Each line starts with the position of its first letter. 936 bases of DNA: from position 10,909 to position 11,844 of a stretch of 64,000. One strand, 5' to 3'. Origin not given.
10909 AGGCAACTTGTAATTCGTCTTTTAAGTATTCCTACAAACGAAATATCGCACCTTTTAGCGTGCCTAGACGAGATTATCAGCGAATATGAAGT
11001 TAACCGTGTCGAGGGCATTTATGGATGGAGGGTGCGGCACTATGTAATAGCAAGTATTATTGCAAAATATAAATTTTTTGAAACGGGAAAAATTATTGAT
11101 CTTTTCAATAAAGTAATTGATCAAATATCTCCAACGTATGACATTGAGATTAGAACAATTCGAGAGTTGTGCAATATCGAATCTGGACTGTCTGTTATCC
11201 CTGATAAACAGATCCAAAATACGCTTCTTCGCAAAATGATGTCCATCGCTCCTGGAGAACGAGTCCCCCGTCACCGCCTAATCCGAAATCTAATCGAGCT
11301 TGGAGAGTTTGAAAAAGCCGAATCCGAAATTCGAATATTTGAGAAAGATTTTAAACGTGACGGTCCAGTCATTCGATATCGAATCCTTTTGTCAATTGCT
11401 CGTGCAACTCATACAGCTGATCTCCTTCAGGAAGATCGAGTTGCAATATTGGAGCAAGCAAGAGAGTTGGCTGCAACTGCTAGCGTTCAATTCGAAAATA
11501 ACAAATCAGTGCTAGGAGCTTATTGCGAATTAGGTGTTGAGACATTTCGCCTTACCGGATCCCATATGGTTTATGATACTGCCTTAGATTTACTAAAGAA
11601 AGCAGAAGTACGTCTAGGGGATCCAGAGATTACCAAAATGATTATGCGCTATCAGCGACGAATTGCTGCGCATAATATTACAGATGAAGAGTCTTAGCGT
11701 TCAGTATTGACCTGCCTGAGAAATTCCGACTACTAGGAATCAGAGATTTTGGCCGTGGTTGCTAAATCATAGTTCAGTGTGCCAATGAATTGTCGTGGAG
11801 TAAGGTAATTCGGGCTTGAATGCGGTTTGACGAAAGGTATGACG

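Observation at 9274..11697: AT-rich SIR2-STAND NTPase (Avs5-like architecture) immediately downstream of the CDI module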

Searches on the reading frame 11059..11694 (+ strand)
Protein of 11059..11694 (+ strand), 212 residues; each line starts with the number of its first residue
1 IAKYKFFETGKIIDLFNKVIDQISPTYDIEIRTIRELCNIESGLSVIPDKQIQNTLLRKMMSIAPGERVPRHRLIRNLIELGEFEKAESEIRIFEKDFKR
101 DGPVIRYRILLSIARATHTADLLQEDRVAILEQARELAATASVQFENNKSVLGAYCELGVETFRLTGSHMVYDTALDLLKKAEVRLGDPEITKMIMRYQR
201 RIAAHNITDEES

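Call 124: predict_structure(alignment_id=A5)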
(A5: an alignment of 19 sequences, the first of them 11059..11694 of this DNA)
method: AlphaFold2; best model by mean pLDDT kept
length: 212 residues; sequences in the alignment: 19
mean_pLDDT: 78.3   pTM: 0.64
mean pLDDT of the five models: 78.3, 78.2, 76.5, 75.7, 75.1
residues with pLDDT >= 90: 77; 70-90: 74; 50-70: 44; < 50: 17
segments of 3 or more residues with pLDDT < 50: 1-3, 39-41, 65-67, 209-212
pLDDT, mean of each block of 10 residues (from residue 1): 59 76 57 52 58 69 55 79 87 79 89 93 93 96 89 94 91 94 89 90 65 42
secondary structure, 60 per line:
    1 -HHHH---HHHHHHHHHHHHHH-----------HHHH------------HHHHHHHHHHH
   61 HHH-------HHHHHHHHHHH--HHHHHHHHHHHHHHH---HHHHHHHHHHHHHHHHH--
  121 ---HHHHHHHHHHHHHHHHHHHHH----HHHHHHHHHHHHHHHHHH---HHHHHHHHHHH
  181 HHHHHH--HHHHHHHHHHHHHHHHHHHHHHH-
elements in order: H2-5 H9-22 H34-37 H50-63 H71-81 H84-98 H102-118 H124-144 H149-166 H170-186 H189-211

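Call 126: fold_search(model_id=the predicted structure, library=pdb)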
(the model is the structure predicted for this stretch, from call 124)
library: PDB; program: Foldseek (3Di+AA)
matches with E <= 10: 1006; with E <= 0.001: 0
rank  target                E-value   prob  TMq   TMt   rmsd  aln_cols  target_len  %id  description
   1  6ait_E                2.1e-02  0.85  0.23  0.14  15.8       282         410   11  Crystal structure of E. coli BepA (released 2018-12-26)
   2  4abn_B                3.1e-02  1.00  0.46  0.26   9.4       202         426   13  Crystal structure of full length mouse Strap (TTC5) (released 2012-01-25)
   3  6ait_A                4.1e-02  0.66  0.20  0.12  16.4       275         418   12  Crystal structure of E. coli BepA (released 2018-12-26)
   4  8re5_A                5.5e-02  0.97  0.35  0.22   8.0       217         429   10  Aspartyl/Asparaginyl beta-hydroxylase (AspH) R735Q variant in complex with Mn, 2-oxosuberate and a Factor X derived pe (released 2024-12-18)
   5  6ait_B                6.0e-02  0.57  0.22  0.13  16.4       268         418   14  Crystal structure of E. coli BepA (released 2018-12-26)
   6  3asf_A                7.0e-02  0.63  0.19  0.21  11.7       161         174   14  MamA MSR-1 C2 (released 2011-07-20)
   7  8re8_A                8.1e-02  0.95  0.35  0.22   8.0       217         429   10  Aspartyl/Asparaginyl beta-hydroxylase (AspH) R688Q variant in complex with Mn, (3R)-methyl-2-oxoglutarate and a Factor (released 2024-12-18)
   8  6sar                  8.1e-02  0.60  0.22  0.14  16.3       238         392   10  E coli BepA/YfgC (released 2020-08-26)
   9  2pl2_A                8.5e-02  1.00  0.43  0.46   6.0       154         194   18  Crystal structure of TTC0263: a thermophilic TPR protein in Thermus thermophilus HB27 (released 2008-03-04)
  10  6voa_E                8.5e-02  0.96  0.34  0.22  10.8       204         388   14  Cryo-EM structure of the BBSome-ARL6 complex (released 2020-06-24)
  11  9dze_K                8.5e-02  0.87  0.31  0.22  16.3       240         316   17  Computationally Designed Bifaceted Protein Nanomaterial pD5-14 (released 2024-10-30)
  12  5gan_J                8.5e-02  0.66  0.26  0.12  11.7       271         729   14  The overall structure of the yeast spliceosomal U4/U6.U5 tri-snRNP at 3.7 Angstrom (released 2016-01-27)
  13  6ait_F                8.5e-02  0.51  0.20  0.12  15.7       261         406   12  Crystal structure of E. coli BepA (released 2018-12-26)
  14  7yb9_A                8.9e-02  0.95  0.35  0.22   8.2       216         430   10  Aspartyl/Asparaginyl beta-hydroxylase (AspH) oxygenase and TPR domains in complex with L-2-hydroxyglutarate and factor (released 2023-07-05)
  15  8bbg_D                8.9e-02  0.87  0.30  0.09   8.9       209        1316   15  Structure of the IFT-A complex; anterograde IFT-A train model (released 2022-12-21)
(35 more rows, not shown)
